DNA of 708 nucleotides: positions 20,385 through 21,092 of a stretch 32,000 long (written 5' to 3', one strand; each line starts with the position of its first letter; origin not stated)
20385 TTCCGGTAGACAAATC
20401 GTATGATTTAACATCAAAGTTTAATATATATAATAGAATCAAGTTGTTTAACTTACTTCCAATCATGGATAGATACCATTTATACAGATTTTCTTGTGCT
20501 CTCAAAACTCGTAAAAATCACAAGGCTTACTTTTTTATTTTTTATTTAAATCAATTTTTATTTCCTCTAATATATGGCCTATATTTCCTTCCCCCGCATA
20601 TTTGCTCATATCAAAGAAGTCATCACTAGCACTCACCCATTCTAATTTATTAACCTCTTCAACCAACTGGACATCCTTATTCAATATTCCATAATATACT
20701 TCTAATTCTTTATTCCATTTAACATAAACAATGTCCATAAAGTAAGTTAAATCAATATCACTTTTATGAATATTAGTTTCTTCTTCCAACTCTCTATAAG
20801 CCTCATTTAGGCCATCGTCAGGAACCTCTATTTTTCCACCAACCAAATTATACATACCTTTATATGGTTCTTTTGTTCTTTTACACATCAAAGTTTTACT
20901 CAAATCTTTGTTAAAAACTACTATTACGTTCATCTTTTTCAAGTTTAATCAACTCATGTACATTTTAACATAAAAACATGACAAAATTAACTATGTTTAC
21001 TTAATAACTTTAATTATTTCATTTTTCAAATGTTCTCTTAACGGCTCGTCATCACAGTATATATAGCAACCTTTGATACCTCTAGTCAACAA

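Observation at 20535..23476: Candidate anti-phage module: PD-(D/E)xK-like + DUF2075 P-loop/UvrD_C-like enzyme with a Nudix hydrolase partner and a decayed SAM-MTase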

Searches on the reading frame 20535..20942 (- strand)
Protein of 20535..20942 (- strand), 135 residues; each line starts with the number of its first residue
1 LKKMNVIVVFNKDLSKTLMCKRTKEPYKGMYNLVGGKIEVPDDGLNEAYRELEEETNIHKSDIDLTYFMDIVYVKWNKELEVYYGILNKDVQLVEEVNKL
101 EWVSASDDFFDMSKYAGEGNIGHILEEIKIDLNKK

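Call 3: search_protein_families(library=pfam, proteins=[window:20535-20942:-], max_evalue=0.01)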
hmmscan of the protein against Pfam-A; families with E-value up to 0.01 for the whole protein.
window:20535-20942:- (135 aa): 1 family
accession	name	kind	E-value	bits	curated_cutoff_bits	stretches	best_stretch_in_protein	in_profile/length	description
PF00293.34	NUDIX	-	4.6e-08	33.6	21.1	1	6-105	6-115/134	NUDIX domain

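Call 4: search_protein_families(library=padloc, proteins=[window:20535-20942:-], max_evalue=0.01)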
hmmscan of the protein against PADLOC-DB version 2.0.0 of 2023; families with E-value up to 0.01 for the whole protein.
window:20535-20942:- (135 aa): 1 family
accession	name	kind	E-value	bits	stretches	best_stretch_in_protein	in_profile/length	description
PDLC04899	PDC-S07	-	5.1e-09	33.9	1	1-106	3-110/135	-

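Call 5: search_protein_families(library=ncbifam, proteins=[window:20535-20942:-], max_evalue=0.01)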
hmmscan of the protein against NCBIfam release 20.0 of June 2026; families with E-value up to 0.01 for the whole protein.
window:20535-20942:- (135 aa): 7 families
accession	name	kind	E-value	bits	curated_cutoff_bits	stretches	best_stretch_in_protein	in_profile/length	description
NF006530.0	PRK08999.1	equivalog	3.9e-06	26.1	245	1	8-106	11-110/315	Nudix family hydrolase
NF006961.0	PRK09438.1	equivalog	0.00017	21.1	103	1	6-63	12-68/151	dihydroneopterin triphosphate diphosphatase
TIGR00586.1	mutt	equivalog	0.00076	19.5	97.9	1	9-104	11-107/129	8-oxo-dGTP diphosphatase MutT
NF003785.0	PRK05379.1-1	equivalog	0.0011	18.2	418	1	7-112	209-312/347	bifunctional nicotinamide-nucleotide adenylyltransferase/Nudix hydroxylase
NF007834.0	PRK10546.1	equivalog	0.0012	18.7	156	1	1-59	1-60/135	pyrimidine (deoxy)nucleoside triphosphate diphosphatase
NF003788.0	PRK05379.1-5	equivalog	0.0014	18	354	1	16-58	225-267/351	bifunctional nicotinamide-nucleotide adenylyltransferase/Nudix hydroxylase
NF008044.0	PRK10776.1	equivalog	0.0018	18.1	148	1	2-83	2-83/130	8-oxo-dGTP diphosphatase MutT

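Call 46: find_homologous_proteins(query=window:20535-20942:-, max_evalue=0.001)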
Query window:20535-20942:- (135 aa): 3940 proteins with E <= 0.001 among 3963 candidates; the best 120 are listed.
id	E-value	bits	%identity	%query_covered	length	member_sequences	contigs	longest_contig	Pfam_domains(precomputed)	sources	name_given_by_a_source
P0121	6.8e-83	293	100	100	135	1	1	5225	PF00293.35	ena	-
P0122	4.4e-81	287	100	98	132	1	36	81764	PF00293.35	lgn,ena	-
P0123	1.5e-80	286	99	98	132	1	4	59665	PF00293.35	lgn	-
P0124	4.6e-80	284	99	98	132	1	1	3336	PF00293.35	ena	-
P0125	8.2e-80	283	99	98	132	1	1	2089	PF00293.35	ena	-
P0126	1.2e-79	283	96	100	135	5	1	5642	PF00293.35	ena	-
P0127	1.8e-79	282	98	98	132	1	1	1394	PF00293.35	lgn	-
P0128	9.1e-78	277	95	98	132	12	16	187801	PF00293.35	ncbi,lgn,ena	-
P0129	3.1e-76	272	94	98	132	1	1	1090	PF00293.35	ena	-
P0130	6.8e-74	264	92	97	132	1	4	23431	PF00293.35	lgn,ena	-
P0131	4.5e-73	261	88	99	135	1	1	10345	PF00293.35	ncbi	-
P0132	2.8e-70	252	85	100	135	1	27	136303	PF00293.35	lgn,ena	-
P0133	4.1e-70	252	85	100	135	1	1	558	PF00293.35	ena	-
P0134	5.8e-70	251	85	100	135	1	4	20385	PF00293.35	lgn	-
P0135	7.7e-70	251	85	99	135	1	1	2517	PF00293.35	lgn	-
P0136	1.4e-69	250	84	100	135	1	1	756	PF00293.35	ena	-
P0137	1.8e-69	250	84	100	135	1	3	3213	PF00293.35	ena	-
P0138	2.8e-69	249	84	100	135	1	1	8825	PF00293.35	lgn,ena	-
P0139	2.9e-69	249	84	100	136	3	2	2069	PF00293.35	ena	-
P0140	5.2e-69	248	84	100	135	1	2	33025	PF00293.35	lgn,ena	-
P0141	9.6e-69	247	84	99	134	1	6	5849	PF00293.35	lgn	-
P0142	1.5e-68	247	83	100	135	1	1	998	PF00293.35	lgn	-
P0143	1.5e-68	247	83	100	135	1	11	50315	PF00293.35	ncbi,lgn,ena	-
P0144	1.7e-68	247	84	99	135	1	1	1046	PF00293.35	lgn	-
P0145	1.8e-68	247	96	87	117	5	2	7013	PF00293.35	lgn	-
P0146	2.0e-68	246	84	99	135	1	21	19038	PF00293.35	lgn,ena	-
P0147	2.1e-68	246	84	100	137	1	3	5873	PF00293.35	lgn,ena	-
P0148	2.1e-68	246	83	100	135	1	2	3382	PF00293.35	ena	-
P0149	2.3e-68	246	84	99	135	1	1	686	PF00293.35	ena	-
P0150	2.6e-68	246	83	99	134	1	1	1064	PF00293.35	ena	-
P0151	2.9e-68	246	82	100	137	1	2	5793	PF00293.35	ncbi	-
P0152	3.3e-68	246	85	98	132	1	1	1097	PF00293.35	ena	-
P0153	3.8e-68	245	82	100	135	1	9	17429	PF00293.35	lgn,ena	-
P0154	4.0e-68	245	83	99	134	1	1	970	PF00293.35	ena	-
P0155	6.0e-68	245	84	100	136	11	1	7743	PF00293.35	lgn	-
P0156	6.9e-68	245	82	100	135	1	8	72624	PF00293.35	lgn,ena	-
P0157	7.0e-68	245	83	99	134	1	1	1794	PF00293.35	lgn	-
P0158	8.1e-68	244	82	99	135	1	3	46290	PF00293.35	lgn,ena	-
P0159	8.5e-68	244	82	99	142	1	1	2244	PF00293.35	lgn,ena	-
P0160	9.2e-68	244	82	99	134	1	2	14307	PF00293.35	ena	-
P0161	9.6e-68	244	82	99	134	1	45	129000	PF00293.35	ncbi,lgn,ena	-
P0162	9.7e-68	244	83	99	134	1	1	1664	PF00293.35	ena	-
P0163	1.1e-67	244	82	99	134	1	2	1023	PF00293.35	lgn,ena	-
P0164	1.3e-67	244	82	99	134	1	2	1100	PF00293.35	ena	-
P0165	1.3e-67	244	83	99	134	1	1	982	PF00293.35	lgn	-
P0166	1.3e-67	244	81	99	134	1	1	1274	PF00293.35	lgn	-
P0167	1.4e-67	244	82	99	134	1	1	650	PF00293.35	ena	-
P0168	1.4e-67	244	81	100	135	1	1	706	PF00293.35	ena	-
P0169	1.6e-67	243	83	99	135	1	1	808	PF00293.35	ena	-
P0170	1.7e-67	243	82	100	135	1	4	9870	PF00293.35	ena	-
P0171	1.7e-67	243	81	99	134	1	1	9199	PF00293.35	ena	-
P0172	1.9e-67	243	80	99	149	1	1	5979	PF00293.35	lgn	-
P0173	1.9e-67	243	80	99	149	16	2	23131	PF00293.35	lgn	-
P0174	1.9e-67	243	82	99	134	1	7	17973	PF00293.35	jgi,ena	-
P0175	1.9e-67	243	81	100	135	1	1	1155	PF00293.35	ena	-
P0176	1.9e-67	243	80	99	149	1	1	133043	PF00293.35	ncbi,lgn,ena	-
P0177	2.0e-67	243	81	100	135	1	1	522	PF00293.35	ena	-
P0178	2.0e-67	243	81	99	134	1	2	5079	PF00293.35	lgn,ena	-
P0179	2.1e-67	243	82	99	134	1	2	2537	PF00293.35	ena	-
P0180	2.2e-67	243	82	99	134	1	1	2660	PF00293.35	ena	-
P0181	2.4e-67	243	81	99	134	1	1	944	PF00293.35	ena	-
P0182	2.7e-67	243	82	100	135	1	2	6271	PF00293.35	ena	-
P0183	2.7e-67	243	81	100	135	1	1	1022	PF00293.35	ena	-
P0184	2.7e-67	243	82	91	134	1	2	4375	PF00293.35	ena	-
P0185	2.8e-67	243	81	99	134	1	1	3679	PF00293.35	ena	-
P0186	2.8e-67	243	82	99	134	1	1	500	PF00293.35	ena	-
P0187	3.4e-67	242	82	99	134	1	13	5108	PF00293.35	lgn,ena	-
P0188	3.4e-67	242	82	99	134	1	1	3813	PF00293.35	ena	-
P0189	3.6e-67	242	81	99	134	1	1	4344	PF00293.35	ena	-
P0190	3.6e-67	242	81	100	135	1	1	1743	PF00293.35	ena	-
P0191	3.7e-67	242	82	99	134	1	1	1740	PF00293.35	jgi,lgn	-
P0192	3.8e-67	242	81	100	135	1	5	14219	PF00293.35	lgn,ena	-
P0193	4.6e-67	242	82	100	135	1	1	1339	PF00293.35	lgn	-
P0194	4.7e-67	242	81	99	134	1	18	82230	PF00293.35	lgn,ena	-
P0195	4.8e-67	242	81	99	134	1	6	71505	PF00293.35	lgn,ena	-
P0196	4.8e-67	242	81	99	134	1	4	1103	PF00293.35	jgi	-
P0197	4.9e-67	242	82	99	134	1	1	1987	PF00293.35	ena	-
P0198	4.9e-67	242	81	100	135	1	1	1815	PF00293.35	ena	-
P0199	5.0e-67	242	82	99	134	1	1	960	PF00293.35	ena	-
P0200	5.5e-67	242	81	99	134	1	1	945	PF00293.35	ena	-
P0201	6.7e-67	241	81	99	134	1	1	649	PF00293.35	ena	-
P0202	7.0e-67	241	81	99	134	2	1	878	PF00293.35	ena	-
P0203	7.2e-67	241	81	99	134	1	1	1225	PF00293.35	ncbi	-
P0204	8.3e-67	241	83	100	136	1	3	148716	PF00293.35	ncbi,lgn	-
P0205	8.5e-67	241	81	99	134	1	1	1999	PF00293.35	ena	-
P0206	8.7e-67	241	81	100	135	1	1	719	PF00293.35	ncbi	-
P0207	9.3e-67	241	81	99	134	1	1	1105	PF00293.35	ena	-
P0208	9.6e-67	241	81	99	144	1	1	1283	PF00293.35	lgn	-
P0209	1.0e-66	241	82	99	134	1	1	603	PF00293.35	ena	-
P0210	1.1e-66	241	81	100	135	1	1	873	PF00293.35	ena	-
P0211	1.1e-66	241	81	99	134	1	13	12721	PF00293.35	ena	-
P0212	1.1e-66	241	82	99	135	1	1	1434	PF00293.35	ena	-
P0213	1.1e-66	241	82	100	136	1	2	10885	PF00293.35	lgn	-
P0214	1.2e-66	241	81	99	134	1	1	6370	PF00293.35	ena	-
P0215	1.2e-66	241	81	99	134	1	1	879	PF00293.35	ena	-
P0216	1.2e-66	241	83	98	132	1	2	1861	PF00293.35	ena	-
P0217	1.3e-66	241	80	99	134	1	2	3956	PF00293.35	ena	-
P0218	1.3e-66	241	80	99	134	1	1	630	PF00293.35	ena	-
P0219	1.3e-66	241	81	99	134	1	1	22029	PF00293.35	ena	-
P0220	1.3e-66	241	81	100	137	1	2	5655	PF00293.35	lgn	-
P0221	1.3e-66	241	81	99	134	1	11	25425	PF00293.35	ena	-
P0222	1.3e-66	240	81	99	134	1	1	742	PF00293.35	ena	-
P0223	1.7e-66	240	81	99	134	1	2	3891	PF00293.35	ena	-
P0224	1.8e-66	240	81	99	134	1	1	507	PF00293.35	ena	-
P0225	1.9e-66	240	81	99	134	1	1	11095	PF00293.35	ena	-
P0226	2.2e-66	240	81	99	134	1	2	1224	PF00293.35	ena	-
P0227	2.2e-66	240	81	99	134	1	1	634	PF00293.35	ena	-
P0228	2.4e-66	240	81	99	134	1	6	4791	PF00293.35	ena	-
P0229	2.6e-66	240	81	99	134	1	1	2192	PF00293.35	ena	-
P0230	2.8e-66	239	81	99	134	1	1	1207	PF00293.35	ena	-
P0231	2.8e-66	239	81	99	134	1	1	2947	PF00293.35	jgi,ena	-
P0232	2.8e-66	239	78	99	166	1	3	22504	PF00293.35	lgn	-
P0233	2.9e-66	239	81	99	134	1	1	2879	PF00293.35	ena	-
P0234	3.0e-66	239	81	99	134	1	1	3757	PF00293.35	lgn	-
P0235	3.1e-66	239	81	100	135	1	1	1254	PF00293.35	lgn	-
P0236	3.2e-66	239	81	99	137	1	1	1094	PF00293.35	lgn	-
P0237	3.4e-66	239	81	99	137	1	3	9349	PF00293.35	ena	-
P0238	3.7e-66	239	80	99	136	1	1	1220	PF00293.35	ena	-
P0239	3.8e-66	239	79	100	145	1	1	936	PF00293.35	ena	-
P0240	4.1e-66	239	81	99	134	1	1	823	PF00293.35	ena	-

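Call 47: find_encoding_contigs(protein=P0128, flank=6000, max_places=4)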
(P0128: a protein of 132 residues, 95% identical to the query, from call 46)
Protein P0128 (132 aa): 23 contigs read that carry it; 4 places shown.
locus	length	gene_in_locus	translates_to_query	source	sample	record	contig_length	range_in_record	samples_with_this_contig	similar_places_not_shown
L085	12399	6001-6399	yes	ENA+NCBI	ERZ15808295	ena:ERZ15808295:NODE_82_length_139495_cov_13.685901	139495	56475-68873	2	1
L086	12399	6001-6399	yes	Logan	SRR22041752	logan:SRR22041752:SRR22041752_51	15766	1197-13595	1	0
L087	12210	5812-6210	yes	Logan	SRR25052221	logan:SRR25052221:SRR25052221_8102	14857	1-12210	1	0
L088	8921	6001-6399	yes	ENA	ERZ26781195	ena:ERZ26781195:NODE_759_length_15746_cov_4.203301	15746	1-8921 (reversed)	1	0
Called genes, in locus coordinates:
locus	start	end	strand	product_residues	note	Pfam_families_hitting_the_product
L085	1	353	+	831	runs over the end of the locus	PF07517:SecA_DEAD, PF00270:DEAD (weak), PF01043:SecA_PP_bind, PF21090:P-loop_SecA, PF07516:SecA_SW, PF02810:SEC-C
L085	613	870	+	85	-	PF13453:Zn_ribbon_TFIIB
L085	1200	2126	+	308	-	PF03462:PCRF, PF00472:RF-1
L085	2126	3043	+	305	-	PF02588:YitT_membrane, PF10035:DUF2179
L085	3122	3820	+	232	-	PF02463:SMC_N (faint), PF00005:ABC_tran, PF03266:NTPase_1 (faint), PF13304:AAA_21 (faint)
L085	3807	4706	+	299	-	PF18075:FtsX_ECD, PF02687:FtsX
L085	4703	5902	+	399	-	PF24568:CC_PcsB, PF01551:Peptidase_M23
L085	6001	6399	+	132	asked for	PF00293:NUDIX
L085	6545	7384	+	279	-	-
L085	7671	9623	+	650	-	PF00270:DEAD (faint), PF04851:ResIII, PF17757:UvrB_inter, PF27431:UvrB_3rd, PF00271:Helicase_C, PF12344:UvrB, PF02151:UVR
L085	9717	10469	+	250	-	PF13828:DUF4190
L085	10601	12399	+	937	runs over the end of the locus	PF00005:ABC_tran (faint), PF02463:SMC_N (faint), PF03193:RsgA_GTPase (faint), PF13191:AAA_16 (faint), PF13304:AAA_21 (faint), PF13555:AAA_29 (faint), PF17760:UvrA_inter, PF17755:UvrA_DNA-bind, +2 more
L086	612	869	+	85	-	PF13453:Zn_ribbon_TFIIB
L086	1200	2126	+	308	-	PF03462:PCRF, PF00472:RF-1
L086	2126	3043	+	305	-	PF02588:YitT_membrane, PF10035:DUF2179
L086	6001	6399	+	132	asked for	PF00293:NUDIX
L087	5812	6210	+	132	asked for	PF00293:NUDIX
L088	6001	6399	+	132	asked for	PF00293:NUDIX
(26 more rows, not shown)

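Call 48: find_encoding_contigs(protein=P0161, flank=6000, max_places=5)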
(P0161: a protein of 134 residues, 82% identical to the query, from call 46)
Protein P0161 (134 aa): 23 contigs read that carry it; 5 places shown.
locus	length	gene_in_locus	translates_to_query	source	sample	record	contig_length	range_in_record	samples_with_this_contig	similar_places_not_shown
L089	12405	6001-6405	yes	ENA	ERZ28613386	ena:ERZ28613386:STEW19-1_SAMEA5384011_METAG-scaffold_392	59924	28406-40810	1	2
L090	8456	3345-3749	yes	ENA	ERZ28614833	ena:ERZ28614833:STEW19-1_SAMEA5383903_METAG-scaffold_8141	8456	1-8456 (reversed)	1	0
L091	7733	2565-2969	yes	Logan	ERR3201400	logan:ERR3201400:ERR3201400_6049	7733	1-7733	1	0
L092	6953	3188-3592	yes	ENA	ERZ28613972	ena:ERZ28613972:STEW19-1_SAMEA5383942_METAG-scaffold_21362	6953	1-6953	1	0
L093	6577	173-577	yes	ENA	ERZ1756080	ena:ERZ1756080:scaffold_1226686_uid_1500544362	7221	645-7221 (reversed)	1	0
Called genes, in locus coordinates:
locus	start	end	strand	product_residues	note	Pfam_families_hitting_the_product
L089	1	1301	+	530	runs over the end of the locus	PF08245:Mur_ligase_M, PF02875:Mur_ligase_C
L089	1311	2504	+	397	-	PF01820:Dala_Dala_lig_N, PF02222:ATP-grasp (weak), PF02786:CPSase_L_D2 (weak), PF07478:Dala_Dala_lig_C, PF13535:ATP-grasp_4 (faint)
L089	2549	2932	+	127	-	PF07963:N_methyl (weak)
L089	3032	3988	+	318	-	-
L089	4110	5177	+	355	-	PF11258:DUF3048, PF17479:DUF3048_C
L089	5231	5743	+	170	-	-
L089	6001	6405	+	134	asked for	PF00293:NUDIX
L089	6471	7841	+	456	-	PF00625:Guanylate_kin, PF01209:Ubie_methyltran, PF13489:Methyltransf_23, PF00891:Methyltransf_2, PF13847:Methyltransf_31, PF08241:Methyltransf_11, PF08242:Methyltransf_12, PF13649:Methyltransf_25, +3 more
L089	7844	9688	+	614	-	PF04851:ResIII (faint), PF09848:SLFN-g3_helicase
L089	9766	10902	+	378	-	PF14659:Phage_int_SAM_3, PF00589:Phage_integrase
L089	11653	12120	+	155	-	-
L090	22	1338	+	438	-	PF09992:NAGPA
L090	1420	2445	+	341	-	PF11258:DUF3048, PF17479:DUF3048_C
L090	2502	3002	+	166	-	PF01966:HD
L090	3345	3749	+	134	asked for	PF00293:NUDIX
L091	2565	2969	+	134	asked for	PF00293:NUDIX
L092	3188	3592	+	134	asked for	PF00293:NUDIX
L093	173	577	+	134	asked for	PF00293:NUDIX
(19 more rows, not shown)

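Call 77: search_solved_structures(query=window:20535-20942:-, max_evalue=0.01)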
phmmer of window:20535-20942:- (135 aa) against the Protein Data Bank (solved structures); distinct sequences matched with E-value up to 0.01: 1.
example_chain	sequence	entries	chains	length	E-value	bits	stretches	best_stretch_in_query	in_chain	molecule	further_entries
4v14_A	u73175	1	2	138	0.00061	23.1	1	1-73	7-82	MUTATOR MUTT PROTEIN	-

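Call 80: search_protein_families(library=padloc, proteins=[L085:6545-7384:+], max_evalue=0.001)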
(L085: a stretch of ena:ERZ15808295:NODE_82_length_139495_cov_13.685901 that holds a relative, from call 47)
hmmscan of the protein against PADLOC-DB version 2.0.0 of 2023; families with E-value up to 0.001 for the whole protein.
L085:6545-7384:+ (279 aa): 0 families

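Call 89: search_protein_families(library=pfam, proteins=[L085:6545-7384:+], max_evalue=0.001)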
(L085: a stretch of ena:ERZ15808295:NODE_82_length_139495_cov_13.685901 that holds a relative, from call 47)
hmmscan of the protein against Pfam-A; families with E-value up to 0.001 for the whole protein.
L085:6545-7384:+ (279 aa): 0 families

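Call 99: search_protein_families(library=phrogs, proteins=[window:20535-20942:-], max_evalue=0.001)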
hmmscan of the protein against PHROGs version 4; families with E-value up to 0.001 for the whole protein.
window:20535-20942:- (135 aa): 3 families
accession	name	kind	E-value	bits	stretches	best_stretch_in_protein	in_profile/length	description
phrog_1198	-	other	3.7e-11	44.2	1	1-106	34-148/253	MutT/NUDIX hydrolase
phrog_1185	-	other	4.2e-07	30.7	1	8-96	153-245/301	nudix hydrolase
phrog_19657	-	other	0.00016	22.6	1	6-66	36-96/176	nudix hydrolase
